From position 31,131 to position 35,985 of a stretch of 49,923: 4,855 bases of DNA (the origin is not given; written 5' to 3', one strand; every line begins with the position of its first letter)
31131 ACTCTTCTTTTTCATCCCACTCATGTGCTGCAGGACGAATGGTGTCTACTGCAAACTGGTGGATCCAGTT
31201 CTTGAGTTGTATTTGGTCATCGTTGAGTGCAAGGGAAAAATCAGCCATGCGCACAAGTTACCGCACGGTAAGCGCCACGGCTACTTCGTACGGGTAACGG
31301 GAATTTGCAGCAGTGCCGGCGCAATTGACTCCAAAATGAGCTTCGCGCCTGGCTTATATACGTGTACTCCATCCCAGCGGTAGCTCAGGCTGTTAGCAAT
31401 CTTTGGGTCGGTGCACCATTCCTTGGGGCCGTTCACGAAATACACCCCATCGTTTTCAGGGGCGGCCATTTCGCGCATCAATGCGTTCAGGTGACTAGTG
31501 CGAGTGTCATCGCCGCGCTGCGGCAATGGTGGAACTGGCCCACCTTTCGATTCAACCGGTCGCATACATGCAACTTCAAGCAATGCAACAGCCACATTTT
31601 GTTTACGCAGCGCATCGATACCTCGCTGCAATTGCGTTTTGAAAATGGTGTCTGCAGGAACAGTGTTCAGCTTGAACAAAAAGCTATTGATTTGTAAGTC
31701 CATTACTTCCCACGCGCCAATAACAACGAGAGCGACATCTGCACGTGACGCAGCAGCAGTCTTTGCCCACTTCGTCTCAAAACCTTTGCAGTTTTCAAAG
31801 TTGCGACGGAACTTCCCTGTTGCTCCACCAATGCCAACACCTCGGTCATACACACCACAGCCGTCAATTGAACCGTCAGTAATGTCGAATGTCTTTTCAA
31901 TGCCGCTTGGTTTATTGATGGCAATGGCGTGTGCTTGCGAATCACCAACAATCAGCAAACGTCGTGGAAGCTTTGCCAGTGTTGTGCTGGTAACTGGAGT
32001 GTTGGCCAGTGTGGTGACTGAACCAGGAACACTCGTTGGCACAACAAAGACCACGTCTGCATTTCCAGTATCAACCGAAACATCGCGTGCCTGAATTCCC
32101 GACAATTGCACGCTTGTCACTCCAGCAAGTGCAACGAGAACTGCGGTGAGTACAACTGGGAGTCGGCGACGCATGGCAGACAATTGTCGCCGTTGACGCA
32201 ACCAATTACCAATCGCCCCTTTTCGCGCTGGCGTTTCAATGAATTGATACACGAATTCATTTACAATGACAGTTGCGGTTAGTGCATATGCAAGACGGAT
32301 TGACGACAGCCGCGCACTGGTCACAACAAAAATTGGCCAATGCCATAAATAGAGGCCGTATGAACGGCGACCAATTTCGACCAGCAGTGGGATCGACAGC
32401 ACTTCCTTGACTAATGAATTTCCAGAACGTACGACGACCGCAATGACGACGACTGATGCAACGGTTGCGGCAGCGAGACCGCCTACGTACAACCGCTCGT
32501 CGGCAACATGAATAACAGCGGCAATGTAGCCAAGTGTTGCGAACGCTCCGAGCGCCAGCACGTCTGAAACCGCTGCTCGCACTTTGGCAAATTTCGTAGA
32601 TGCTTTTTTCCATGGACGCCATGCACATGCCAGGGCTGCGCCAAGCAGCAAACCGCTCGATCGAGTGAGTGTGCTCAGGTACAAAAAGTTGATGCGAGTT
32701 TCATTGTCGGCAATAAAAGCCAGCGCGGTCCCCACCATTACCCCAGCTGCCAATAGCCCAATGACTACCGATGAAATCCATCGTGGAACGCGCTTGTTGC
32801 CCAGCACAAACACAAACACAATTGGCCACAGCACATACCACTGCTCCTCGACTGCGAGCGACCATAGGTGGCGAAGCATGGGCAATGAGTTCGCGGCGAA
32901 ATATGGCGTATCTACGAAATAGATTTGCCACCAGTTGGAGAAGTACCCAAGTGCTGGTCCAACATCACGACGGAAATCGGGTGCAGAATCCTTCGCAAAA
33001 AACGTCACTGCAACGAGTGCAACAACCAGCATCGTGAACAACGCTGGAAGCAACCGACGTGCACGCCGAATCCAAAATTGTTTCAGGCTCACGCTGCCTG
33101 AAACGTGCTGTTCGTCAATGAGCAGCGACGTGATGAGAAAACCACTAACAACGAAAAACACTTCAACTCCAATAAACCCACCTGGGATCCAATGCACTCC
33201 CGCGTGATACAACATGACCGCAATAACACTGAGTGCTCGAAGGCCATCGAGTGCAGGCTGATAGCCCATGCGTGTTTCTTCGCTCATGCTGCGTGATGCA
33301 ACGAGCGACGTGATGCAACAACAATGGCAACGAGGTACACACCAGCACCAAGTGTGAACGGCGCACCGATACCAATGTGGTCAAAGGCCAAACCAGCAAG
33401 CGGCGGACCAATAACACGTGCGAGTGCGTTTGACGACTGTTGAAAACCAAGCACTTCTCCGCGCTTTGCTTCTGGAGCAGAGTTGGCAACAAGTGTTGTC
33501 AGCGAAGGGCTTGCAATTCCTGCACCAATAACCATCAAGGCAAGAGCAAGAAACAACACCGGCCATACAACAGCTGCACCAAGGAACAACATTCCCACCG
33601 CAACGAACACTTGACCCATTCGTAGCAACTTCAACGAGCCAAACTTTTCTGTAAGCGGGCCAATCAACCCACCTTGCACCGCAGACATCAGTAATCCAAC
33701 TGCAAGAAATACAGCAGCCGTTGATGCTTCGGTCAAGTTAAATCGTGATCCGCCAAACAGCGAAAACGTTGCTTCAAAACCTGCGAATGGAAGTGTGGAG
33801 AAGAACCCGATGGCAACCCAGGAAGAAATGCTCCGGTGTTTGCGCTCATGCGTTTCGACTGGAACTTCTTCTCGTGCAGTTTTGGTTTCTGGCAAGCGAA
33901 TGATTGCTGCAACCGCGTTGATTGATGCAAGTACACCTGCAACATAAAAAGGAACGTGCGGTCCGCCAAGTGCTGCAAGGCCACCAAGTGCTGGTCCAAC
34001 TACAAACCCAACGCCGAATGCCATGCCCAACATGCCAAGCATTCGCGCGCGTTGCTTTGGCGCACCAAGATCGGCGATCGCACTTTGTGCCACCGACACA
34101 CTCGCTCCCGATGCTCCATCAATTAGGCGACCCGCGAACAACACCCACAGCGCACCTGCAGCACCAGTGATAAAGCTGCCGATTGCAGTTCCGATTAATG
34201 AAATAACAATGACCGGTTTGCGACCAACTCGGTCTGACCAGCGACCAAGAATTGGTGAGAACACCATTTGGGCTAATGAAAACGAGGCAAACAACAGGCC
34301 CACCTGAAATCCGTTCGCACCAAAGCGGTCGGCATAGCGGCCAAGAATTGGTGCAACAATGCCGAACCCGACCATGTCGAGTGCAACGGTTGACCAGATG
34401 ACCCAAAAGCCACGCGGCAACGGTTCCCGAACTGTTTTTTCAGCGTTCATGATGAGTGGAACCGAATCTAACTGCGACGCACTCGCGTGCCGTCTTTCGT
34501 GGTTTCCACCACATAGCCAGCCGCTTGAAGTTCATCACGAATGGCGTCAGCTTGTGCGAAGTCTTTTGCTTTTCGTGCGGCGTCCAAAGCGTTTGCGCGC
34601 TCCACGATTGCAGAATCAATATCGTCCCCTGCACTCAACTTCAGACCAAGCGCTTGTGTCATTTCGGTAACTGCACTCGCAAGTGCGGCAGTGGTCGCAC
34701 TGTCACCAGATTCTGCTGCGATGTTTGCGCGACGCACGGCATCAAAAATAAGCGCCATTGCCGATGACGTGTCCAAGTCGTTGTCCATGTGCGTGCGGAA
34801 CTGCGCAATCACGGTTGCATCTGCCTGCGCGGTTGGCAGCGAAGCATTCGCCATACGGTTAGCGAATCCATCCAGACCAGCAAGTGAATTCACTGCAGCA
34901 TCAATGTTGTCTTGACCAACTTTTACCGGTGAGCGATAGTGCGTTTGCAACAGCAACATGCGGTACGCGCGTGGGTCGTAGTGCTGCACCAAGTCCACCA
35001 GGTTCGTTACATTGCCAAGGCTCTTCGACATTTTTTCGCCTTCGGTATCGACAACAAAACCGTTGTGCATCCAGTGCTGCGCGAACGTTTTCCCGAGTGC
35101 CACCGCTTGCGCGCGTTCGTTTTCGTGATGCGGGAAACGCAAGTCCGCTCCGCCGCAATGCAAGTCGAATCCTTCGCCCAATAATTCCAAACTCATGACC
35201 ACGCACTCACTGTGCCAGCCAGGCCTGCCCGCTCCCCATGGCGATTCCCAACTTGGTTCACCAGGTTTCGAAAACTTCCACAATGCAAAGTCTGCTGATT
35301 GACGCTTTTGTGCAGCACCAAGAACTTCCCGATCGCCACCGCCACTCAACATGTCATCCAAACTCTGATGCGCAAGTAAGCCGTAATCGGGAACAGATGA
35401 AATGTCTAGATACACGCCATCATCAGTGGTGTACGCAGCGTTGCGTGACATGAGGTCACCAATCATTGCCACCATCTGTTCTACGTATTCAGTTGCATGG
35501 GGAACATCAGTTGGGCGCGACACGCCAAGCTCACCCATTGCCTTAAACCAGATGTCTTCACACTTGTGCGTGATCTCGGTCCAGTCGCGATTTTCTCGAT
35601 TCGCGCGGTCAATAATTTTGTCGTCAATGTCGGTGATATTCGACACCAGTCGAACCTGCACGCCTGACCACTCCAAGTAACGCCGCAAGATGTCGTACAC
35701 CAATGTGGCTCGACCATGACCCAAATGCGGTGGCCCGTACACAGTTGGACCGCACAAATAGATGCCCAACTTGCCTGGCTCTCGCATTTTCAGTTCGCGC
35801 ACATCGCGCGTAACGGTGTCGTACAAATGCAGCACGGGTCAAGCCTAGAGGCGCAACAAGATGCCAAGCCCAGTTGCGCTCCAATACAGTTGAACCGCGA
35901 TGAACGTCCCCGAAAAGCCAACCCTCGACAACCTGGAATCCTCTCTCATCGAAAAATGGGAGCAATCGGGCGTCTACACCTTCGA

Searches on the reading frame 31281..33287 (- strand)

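Call 15: search_protein_families(library=pfam, proteins=[window:31281-33287:-], max_evalue=0.001)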
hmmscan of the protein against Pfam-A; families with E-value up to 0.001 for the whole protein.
window:31281-33287:- (668 aa): 3 families
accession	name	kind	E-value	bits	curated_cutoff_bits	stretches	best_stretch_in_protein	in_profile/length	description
PF01757.29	Acyl_transf_3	-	1.5e-25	90.4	31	1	12-330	3-300/326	Acyltransferase domain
PF19040.6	SGNH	-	0.00012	22.3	27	1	441-656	23-247/248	SGNH domain (fused to AT3 domains)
PF13472.12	Lipase_GDSL_2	-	0.0007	20.6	32.9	0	484-645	39-173/178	GDSL-like Lipase/Acylhydrolase family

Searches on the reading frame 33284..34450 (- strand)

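Call 15: search_protein_families(library=pfam, proteins=[window:33284-34450:-], max_evalue=0.001)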
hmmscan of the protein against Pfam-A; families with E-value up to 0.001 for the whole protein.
window:33284-34450:- (388 aa): 4 families
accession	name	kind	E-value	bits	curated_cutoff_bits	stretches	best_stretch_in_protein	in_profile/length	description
PF07690.21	MFS_1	-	2.2e-57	195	33.4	2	19-258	2-254/347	Major Facilitator Superfamily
PF00083.30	Sugar_tr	-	2.6e-18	66.6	22.3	2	48-190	46-195/452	Sugar (and other) transporter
PF12832.13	MFS_1_like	-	2.4e-07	30.6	25.2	1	23-159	222-361/373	MFS_1 like family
PF05631.20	MFS_5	-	0.00081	18.8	25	1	32-115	53-135/356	Sugar-tranasporters, 12 TM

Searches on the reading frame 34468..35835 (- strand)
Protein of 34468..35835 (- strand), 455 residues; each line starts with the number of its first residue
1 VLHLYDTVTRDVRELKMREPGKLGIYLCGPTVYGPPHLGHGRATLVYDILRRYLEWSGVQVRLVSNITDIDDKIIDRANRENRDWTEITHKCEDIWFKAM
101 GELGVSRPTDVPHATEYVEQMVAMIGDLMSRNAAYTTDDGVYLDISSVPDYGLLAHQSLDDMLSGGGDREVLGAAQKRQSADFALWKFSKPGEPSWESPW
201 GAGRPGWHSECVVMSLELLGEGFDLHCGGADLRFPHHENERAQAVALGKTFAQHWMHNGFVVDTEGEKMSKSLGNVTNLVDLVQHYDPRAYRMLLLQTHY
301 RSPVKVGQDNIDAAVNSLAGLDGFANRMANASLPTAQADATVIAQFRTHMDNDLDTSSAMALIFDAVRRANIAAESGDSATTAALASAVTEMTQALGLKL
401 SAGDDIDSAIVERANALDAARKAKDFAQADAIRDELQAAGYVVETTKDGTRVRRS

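Call 15: search_protein_families(library=pfam, proteins=[window:34468-35835:-], max_evalue=0.001)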
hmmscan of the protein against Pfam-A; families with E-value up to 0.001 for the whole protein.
window:34468-35835:- (455 aa): 6 families
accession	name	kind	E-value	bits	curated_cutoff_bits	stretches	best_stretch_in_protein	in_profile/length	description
PF01406.26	tRNA-synt_1e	-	3.4e-108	362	27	1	17-315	4-300/301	tRNA synthetases class I (C) catalytic domain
PF00133.28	tRNA-synt_1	-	3e-11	43.2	22.7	1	255-304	362-411/414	tRNA synthetases class I (I, L, M and V)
PF09190.17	DALR_2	-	1.8e-08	35.2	22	1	345-400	1-56/57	DALR domain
PF09334.17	tRNA-synt_1g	-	1.1e-07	31.4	20.1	0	253-298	313-357/391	tRNA synthetases class I (M)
PF01921.24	tRNA-synt_1f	-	1.1e-06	28.3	27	0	260-321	274-335/360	tRNA synthetases class I (K)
PF23493.1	CysS_C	-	4.5e-06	27.1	23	1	419-453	17-51/51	Cysteinyl-tRNA ligase anticodon binding domain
